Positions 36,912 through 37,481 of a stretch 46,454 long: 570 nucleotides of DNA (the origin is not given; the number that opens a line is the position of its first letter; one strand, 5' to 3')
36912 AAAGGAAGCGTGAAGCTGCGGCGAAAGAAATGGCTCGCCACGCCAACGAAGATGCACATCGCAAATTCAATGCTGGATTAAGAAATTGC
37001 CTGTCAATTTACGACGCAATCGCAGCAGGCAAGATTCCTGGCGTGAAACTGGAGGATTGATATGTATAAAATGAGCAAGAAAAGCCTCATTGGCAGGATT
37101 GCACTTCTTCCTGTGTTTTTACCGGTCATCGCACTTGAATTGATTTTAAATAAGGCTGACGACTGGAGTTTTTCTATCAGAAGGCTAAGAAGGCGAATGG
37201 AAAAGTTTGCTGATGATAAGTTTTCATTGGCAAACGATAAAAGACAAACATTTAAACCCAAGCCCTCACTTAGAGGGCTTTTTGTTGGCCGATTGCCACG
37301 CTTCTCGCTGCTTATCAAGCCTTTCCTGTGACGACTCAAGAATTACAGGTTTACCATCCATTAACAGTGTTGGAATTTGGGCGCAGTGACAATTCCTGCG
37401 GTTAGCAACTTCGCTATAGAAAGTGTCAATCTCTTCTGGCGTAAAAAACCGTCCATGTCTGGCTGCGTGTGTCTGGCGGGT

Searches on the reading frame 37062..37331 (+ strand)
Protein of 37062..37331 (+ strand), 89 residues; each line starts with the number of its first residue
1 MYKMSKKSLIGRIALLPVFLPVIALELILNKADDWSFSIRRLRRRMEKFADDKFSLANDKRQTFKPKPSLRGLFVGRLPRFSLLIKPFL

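Call 7: search_protein_families(library=pfam, proteins=[window:37062-37331:+], max_evalue=0.1)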
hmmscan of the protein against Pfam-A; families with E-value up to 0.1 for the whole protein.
window:37062-37331:+ (89 aa): 0 families

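Call 21: search_protein_families(library=phrogs, proteins=[window:37062-37331:+], max_evalue=0.01)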
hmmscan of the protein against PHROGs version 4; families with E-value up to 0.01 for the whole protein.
window:37062-37331:+ (89 aa): 1 family
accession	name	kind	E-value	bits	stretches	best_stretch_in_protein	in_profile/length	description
phrog_20630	-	unknown function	2.5e-26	92.5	1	1-57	1-57/57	-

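Call 64: find_encoding_contigs(protein=window:37062-37331:+, flank=3000, max_places=6)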
Protein window:37062-37331:+ (89 aa): no gene with exactly this product is on record in the collection.
